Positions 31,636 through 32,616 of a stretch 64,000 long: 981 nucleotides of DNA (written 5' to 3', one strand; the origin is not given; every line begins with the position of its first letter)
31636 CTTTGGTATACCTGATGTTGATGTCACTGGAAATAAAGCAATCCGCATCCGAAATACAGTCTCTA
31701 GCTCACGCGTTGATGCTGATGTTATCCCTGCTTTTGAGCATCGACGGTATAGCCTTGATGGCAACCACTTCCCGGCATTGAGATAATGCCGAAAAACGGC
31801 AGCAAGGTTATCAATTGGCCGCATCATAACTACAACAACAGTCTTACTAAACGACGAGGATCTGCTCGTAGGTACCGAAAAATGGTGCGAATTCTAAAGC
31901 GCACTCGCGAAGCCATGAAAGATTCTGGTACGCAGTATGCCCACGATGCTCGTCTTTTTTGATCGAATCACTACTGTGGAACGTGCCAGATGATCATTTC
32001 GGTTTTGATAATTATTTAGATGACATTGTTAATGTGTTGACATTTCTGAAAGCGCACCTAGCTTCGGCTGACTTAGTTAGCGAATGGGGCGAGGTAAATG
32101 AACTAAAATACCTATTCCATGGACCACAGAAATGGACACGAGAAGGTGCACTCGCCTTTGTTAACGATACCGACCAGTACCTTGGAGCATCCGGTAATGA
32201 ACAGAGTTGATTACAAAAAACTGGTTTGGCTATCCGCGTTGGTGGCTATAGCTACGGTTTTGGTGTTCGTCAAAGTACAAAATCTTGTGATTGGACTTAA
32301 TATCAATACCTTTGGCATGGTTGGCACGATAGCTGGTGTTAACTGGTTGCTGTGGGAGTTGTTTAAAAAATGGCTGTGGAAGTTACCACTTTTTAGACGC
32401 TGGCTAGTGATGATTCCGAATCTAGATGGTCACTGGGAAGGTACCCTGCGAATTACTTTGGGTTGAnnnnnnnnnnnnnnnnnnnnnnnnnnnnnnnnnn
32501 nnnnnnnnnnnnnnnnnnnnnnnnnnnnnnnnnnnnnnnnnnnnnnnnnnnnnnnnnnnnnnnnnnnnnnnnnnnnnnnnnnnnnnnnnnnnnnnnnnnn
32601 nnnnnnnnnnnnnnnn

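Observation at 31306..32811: Remnant of a minimal (type I-like) CBASS operon: CD-NTase overlapping a Cap15-like two-TM beta-barrel effector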

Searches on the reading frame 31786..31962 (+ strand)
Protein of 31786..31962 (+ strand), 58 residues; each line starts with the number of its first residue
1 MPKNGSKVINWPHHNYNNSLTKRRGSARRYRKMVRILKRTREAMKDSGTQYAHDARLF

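Call 48: search_protein_families(library=phrogs, max_evalue=0.001, proteins=[L087:9373-10023:+, L087:11520-12713:+, L087:12721-13866:+, L087:13884-15017:-, L087:15128-16294:-, L087:16312-17649:-, L087:5354-6862:-, L087:6849-7265:-, L087:7262-8584:-, L087:8685-9275:-])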
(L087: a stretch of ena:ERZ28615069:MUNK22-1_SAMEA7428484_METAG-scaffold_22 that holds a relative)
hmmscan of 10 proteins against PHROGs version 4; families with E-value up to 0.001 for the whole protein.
L087:9373-10023:+ (216 aa): 7 families
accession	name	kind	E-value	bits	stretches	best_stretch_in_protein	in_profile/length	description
phrog_4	-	transcription regulation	3.7e-20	73.3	1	60-208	204-342/400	transcriptional repressor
phrog_811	-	DNA, RNA and nucleotide metabolism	4.4e-16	59.7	1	79-201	10-131/140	UmuD-like protein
phrog_3502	-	unknown function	3.4e-11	44.3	1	3-75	43-115/131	-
phrog_8558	-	unknown function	2.1e-08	35.4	1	114-201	17-107/114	-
phrog_362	-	transcription regulation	1.1e-07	33.1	1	8-76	3-71/106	transcriptional repressor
phrog_24920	-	unknown function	1.9e-07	32.1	1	9-97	4-92/125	-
phrog_6201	-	transcription regulation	0.00016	22.5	1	110-191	18-100/121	CI-like repressor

L087:11520-12713:+ (397 aa): 1 family
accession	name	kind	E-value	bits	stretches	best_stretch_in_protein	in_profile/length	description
phrog_1305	-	DNA, RNA and nucleotide metabolism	6.8e-05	23.4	0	159-206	15-71/226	DNA binding protein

L087:12721-13866:+ (381 aa): 0 families

L087:13884-15017:- (377 aa): 2 families
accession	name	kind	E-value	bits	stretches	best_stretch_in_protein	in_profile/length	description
phrog_1358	-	moron, auxiliary metabolic gene and host takeover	7.4e-05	21.4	1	172-205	606-639/1382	FtsK/SpoIIIE-like protein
phrog_3551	-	moron, auxiliary metabolic gene and host takeover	0.00083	18.4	0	162-272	429-537/758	FtsK/SpoIIIE-like protein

L087:15128-16294:- (388 aa): 0 families

L087:16312-17649:- (445 aa): 2 families
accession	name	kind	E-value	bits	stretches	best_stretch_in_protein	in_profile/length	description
phrog_95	-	integration and excision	1.3e-60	206.7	1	27-381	85-447/651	integrase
phrog_125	-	DNA, RNA and nucleotide metabolism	2e-20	74.4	1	30-285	20-233/254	DNA invertase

L087:5354-6862:- (502 aa): 5 families
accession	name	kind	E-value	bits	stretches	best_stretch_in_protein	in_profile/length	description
phrog_38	-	head and packaging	4.8e-76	258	1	14-477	257-714/760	terminase large subunit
phrog_5573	-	head and packaging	2.8e-11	44.3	1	246-464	25-232/250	terminase large subunit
phrog_14112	-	unknown function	4.2e-11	43.8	1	64-196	109-242/247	-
phrog_4758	-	head and packaging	1.8e-06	28.5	1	29-225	24-219/243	terminase large subunit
phrog_17672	-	head and packaging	1.5e-05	25.1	1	59-189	67-195/395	terminase large subunit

L087:6849-7265:- (138 aa): 6 families
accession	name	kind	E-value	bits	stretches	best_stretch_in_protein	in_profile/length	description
phrog_4044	-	head and packaging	5.5e-10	40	1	6-58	26-78/180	terminase small subunit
phrog_309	-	head and packaging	1.1e-09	39.8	1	30-130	167-291/319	terminase small subunit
phrog_4102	-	head and packaging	7e-08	33.8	1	7-109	17-129/166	terminase small subunit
phrog_1482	-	head and packaging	3.3e-07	31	1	25-100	36-100/147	terminase small subunit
phrog_157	-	integration and excision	9e-05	22.7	1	6-54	202-256/580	transposase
phrog_2538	-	head and packaging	0.00057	21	0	6-74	5-72/129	terminase small subunit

L087:7262-8584:- (440 aa): 28 families (the best 25 are shown)
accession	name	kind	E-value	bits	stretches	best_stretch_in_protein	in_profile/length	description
phrog_498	-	other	9.8e-82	276.4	1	4-435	32-427/633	DNA methyltransferase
phrog_620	-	DNA, RNA and nucleotide metabolism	2.7e-35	123.4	1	1-150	3-157/217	ParB-like partition protein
phrog_67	-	other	4.6e-27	96.4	1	152-433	112-348/743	DNA methyltransferase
phrog_8071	-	DNA, RNA and nucleotide metabolism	6.8e-26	92.4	1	1-200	1-205/389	ParB-like partition protein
phrog_9353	-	unknown function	1e-22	82.2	1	8-133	12-141/245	-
phrog_940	-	DNA, RNA and nucleotide metabolism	5.9e-20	72.8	1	4-128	3-124/388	nuclease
phrog_723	-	DNA, RNA and nucleotide metabolism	8.7e-20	72.5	1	2-147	8-158/223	ParB-like partition protein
phrog_3008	-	other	1.9e-17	64.3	1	307-434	103-217/244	DNA methyltransferase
phrog_15396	-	DNA, RNA and nucleotide metabolism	2.4e-15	58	1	4-130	1-131/258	ParB-like partition nuclease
phrog_930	-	DNA, RNA and nucleotide metabolism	1.6e-13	52.1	1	1-129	1-132/223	ParB-like partition protein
phrog_5475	-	unknown function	8e-13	49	1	7-87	3-77/458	-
phrog_18056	-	DNA, RNA and nucleotide metabolism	2.4e-12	47.5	1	6-146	2-132/387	ParB-like partition nuclease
phrog_26387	-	DNA, RNA and nucleotide metabolism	9.4e-12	45.9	1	4-106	7-112/252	ParB-like partition nuclease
phrog_23085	-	unknown function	1.4e-11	45.2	1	347-430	25-107/138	-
phrog_4715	-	DNA, RNA and nucleotide metabolism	4.4e-11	42.9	1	6-110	146-251/630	ParB-like partition protein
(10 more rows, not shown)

L087:8685-9275:- (196 aa): 0 families

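Call 68: search_protein_families(library=pfam, max_evalue=0.01, proteins=[L087:9373-10023:+, L087:10001-10894:+, L087:10894-11493:+, L087:11520-12713:+, L087:12721-13866:+, L087:8685-9275:-])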
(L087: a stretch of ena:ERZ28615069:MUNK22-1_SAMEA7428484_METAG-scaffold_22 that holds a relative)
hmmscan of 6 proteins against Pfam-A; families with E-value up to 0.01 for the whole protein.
L087:9373-10023:+ (216 aa): 2 families
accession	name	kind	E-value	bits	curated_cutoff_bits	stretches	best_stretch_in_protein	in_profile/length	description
PF00717.28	Peptidase_S24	-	3.4e-23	82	23.3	1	82-199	1-116/116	Peptidase S24-like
PF01726.22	LexA_DNA_bind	-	9.7e-10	38.5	23.7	1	7-69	2-64/65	LexA DNA binding domain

L087:10001-10894:+ (297 aa): 2 families
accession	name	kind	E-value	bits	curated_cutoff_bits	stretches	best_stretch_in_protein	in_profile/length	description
PF18144.7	SMODS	-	0.00051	20.7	26.5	1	13-71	15-74/164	Second Messenger Oligonucleotide or Dinucleotide Synthetase domain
PF01909.29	NTP_transf_2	-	0.0066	17.3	21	0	38-74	13-44/93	Nucleotidyltransferase domain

L087:10894-11493:+ (199 aa): 1 family
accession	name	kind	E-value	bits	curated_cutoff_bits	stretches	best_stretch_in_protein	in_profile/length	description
PF18153.7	Cap15_CD_rec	-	2.1e-23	83.4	31.2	1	71-196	1-122/122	Cap15, cyclic dinucleotide receptor domain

L087:11520-12713:+ (397 aa): 2 families
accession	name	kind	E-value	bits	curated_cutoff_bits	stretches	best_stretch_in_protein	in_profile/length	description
PF09723.15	Zn_ribbon_8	-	5.2e-05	23.6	34.4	0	139-171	7-37/41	Zinc ribbon domain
PF15616.11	TerY_C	-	0.00023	21.7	28.4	1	46-151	21-116/129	TerY-C metal binding domain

L087:12721-13866:+ (381 aa): 0 families

L087:8685-9275:- (196 aa): 0 families

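Call 69: search_protein_families(library=padloc, max_evalue=0.01, proteins=[L087:9373-10023:+, L087:11520-12713:+, L087:12721-13866:+, L087:8685-9275:-, L087:13884-15017:-, L087:15128-16294:-])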
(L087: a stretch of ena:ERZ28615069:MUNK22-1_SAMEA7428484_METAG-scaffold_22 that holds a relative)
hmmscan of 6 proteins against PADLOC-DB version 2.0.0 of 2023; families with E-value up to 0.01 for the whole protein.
L087:9373-10023:+ (216 aa): 0 families

L087:11520-12713:+ (397 aa): 0 families

L087:12721-13866:+ (381 aa): 0 families

L087:8685-9275:- (196 aa): 0 families

L087:13884-15017:- (377 aa): 3 families
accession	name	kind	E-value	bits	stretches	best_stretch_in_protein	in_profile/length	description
PDLC04140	mad8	-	3.7e-06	24.7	1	160-244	18-82/314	mads_8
PDLC02806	SspH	-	0.00042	15.9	1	173-224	1541-1593/1766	SspH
PDLC04547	PDC-M26A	-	0.0086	12.6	0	165-190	328-353/724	-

L087:15128-16294:- (388 aa): 0 families

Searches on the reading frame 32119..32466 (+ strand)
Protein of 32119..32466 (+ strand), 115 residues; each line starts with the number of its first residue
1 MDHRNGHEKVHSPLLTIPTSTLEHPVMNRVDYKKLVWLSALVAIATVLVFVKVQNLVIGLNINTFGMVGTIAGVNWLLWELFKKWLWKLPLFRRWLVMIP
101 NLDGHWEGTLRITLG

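Call 48: search_protein_families(library=phrogs, max_evalue=0.001, proteins=[L087:9373-10023:+, L087:11520-12713:+, L087:12721-13866:+, L087:13884-15017:-, L087:15128-16294:-, L087:16312-17649:-, L087:5354-6862:-, L087:6849-7265:-, L087:7262-8584:-, L087:8685-9275:-])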
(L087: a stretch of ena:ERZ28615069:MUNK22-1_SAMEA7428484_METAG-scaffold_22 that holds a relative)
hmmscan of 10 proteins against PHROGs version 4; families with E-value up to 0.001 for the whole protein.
L087:9373-10023:+ (216 aa): 7 families
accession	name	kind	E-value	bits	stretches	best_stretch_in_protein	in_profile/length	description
phrog_4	-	transcription regulation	3.7e-20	73.3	1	60-208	204-342/400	transcriptional repressor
phrog_811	-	DNA, RNA and nucleotide metabolism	4.4e-16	59.7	1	79-201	10-131/140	UmuD-like protein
phrog_3502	-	unknown function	3.4e-11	44.3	1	3-75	43-115/131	-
phrog_8558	-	unknown function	2.1e-08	35.4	1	114-201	17-107/114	-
phrog_362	-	transcription regulation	1.1e-07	33.1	1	8-76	3-71/106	transcriptional repressor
phrog_24920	-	unknown function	1.9e-07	32.1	1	9-97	4-92/125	-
phrog_6201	-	transcription regulation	0.00016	22.5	1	110-191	18-100/121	CI-like repressor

L087:11520-12713:+ (397 aa): 1 family
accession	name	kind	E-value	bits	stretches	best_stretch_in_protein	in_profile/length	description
phrog_1305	-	DNA, RNA and nucleotide metabolism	6.8e-05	23.4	0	159-206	15-71/226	DNA binding protein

L087:12721-13866:+ (381 aa): 0 families

L087:13884-15017:- (377 aa): 2 families
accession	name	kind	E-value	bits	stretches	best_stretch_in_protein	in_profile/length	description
phrog_1358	-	moron, auxiliary metabolic gene and host takeover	7.4e-05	21.4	1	172-205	606-639/1382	FtsK/SpoIIIE-like protein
phrog_3551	-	moron, auxiliary metabolic gene and host takeover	0.00083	18.4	0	162-272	429-537/758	FtsK/SpoIIIE-like protein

L087:15128-16294:- (388 aa): 0 families

L087:16312-17649:- (445 aa): 2 families
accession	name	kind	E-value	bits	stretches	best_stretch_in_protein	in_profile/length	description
phrog_95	-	integration and excision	1.3e-60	206.7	1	27-381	85-447/651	integrase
phrog_125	-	DNA, RNA and nucleotide metabolism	2e-20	74.4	1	30-285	20-233/254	DNA invertase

L087:5354-6862:- (502 aa): 5 families
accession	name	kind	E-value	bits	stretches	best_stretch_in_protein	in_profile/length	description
phrog_38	-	head and packaging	4.8e-76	258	1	14-477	257-714/760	terminase large subunit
phrog_5573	-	head and packaging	2.8e-11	44.3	1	246-464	25-232/250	terminase large subunit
phrog_14112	-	unknown function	4.2e-11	43.8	1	64-196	109-242/247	-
phrog_4758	-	head and packaging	1.8e-06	28.5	1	29-225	24-219/243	terminase large subunit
phrog_17672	-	head and packaging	1.5e-05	25.1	1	59-189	67-195/395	terminase large subunit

L087:6849-7265:- (138 aa): 6 families
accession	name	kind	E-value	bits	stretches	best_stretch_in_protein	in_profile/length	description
phrog_4044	-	head and packaging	5.5e-10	40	1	6-58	26-78/180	terminase small subunit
phrog_309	-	head and packaging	1.1e-09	39.8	1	30-130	167-291/319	terminase small subunit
phrog_4102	-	head and packaging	7e-08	33.8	1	7-109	17-129/166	terminase small subunit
phrog_1482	-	head and packaging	3.3e-07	31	1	25-100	36-100/147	terminase small subunit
phrog_157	-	integration and excision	9e-05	22.7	1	6-54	202-256/580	transposase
phrog_2538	-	head and packaging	0.00057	21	0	6-74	5-72/129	terminase small subunit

L087:7262-8584:- (440 aa): 28 families (the best 25 are shown)
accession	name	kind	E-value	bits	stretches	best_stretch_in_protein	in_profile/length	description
phrog_498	-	other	9.8e-82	276.4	1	4-435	32-427/633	DNA methyltransferase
phrog_620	-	DNA, RNA and nucleotide metabolism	2.7e-35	123.4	1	1-150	3-157/217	ParB-like partition protein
phrog_67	-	other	4.6e-27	96.4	1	152-433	112-348/743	DNA methyltransferase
phrog_8071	-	DNA, RNA and nucleotide metabolism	6.8e-26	92.4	1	1-200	1-205/389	ParB-like partition protein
phrog_9353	-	unknown function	1e-22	82.2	1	8-133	12-141/245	-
phrog_940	-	DNA, RNA and nucleotide metabolism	5.9e-20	72.8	1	4-128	3-124/388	nuclease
phrog_723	-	DNA, RNA and nucleotide metabolism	8.7e-20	72.5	1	2-147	8-158/223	ParB-like partition protein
phrog_3008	-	other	1.9e-17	64.3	1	307-434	103-217/244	DNA methyltransferase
phrog_15396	-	DNA, RNA and nucleotide metabolism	2.4e-15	58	1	4-130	1-131/258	ParB-like partition nuclease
phrog_930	-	DNA, RNA and nucleotide metabolism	1.6e-13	52.1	1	1-129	1-132/223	ParB-like partition protein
phrog_5475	-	unknown function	8e-13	49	1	7-87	3-77/458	-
phrog_18056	-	DNA, RNA and nucleotide metabolism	2.4e-12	47.5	1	6-146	2-132/387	ParB-like partition nuclease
phrog_26387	-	DNA, RNA and nucleotide metabolism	9.4e-12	45.9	1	4-106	7-112/252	ParB-like partition nuclease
phrog_23085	-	unknown function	1.4e-11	45.2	1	347-430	25-107/138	-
phrog_4715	-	DNA, RNA and nucleotide metabolism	4.4e-11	42.9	1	6-110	146-251/630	ParB-like partition protein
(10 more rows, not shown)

L087:8685-9275:- (196 aa): 0 families

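Call 68: search_protein_families(library=pfam, max_evalue=0.01, proteins=[L087:9373-10023:+, L087:10001-10894:+, L087:10894-11493:+, L087:11520-12713:+, L087:12721-13866:+, L087:8685-9275:-])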
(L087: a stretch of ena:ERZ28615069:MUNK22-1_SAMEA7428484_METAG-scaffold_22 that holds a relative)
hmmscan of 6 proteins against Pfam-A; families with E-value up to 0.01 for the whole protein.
L087:9373-10023:+ (216 aa): 2 families
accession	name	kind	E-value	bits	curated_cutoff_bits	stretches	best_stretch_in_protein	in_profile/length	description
PF00717.28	Peptidase_S24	-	3.4e-23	82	23.3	1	82-199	1-116/116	Peptidase S24-like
PF01726.22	LexA_DNA_bind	-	9.7e-10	38.5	23.7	1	7-69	2-64/65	LexA DNA binding domain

L087:10001-10894:+ (297 aa): 2 families
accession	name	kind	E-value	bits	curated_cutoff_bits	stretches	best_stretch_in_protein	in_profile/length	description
PF18144.7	SMODS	-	0.00051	20.7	26.5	1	13-71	15-74/164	Second Messenger Oligonucleotide or Dinucleotide Synthetase domain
PF01909.29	NTP_transf_2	-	0.0066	17.3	21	0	38-74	13-44/93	Nucleotidyltransferase domain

L087:10894-11493:+ (199 aa): 1 family
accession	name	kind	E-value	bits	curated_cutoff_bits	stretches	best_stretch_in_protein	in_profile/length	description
PF18153.7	Cap15_CD_rec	-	2.1e-23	83.4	31.2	1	71-196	1-122/122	Cap15, cyclic dinucleotide receptor domain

L087:11520-12713:+ (397 aa): 2 families
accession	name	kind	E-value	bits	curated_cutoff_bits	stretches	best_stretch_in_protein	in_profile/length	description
PF09723.15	Zn_ribbon_8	-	5.2e-05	23.6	34.4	0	139-171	7-37/41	Zinc ribbon domain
PF15616.11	TerY_C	-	0.00023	21.7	28.4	1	46-151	21-116/129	TerY-C metal binding domain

L087:12721-13866:+ (381 aa): 0 families

L087:8685-9275:- (196 aa): 0 families

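Call 69: search_protein_families(library=padloc, max_evalue=0.01, proteins=[L087:9373-10023:+, L087:11520-12713:+, L087:12721-13866:+, L087:8685-9275:-, L087:13884-15017:-, L087:15128-16294:-])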
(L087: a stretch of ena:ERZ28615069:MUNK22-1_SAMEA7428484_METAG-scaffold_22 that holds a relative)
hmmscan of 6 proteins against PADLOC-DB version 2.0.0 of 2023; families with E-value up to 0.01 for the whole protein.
L087:9373-10023:+ (216 aa): 0 families

L087:11520-12713:+ (397 aa): 0 families

L087:12721-13866:+ (381 aa): 0 families

L087:8685-9275:- (196 aa): 0 families

L087:13884-15017:- (377 aa): 3 families
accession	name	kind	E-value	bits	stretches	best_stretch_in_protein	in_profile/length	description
PDLC04140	mad8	-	3.7e-06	24.7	1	160-244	18-82/314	mads_8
PDLC02806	SspH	-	0.00042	15.9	1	173-224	1541-1593/1766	SspH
PDLC04547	PDC-M26A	-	0.0086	12.6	0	165-190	328-353/724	-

L087:15128-16294:- (388 aa): 0 families
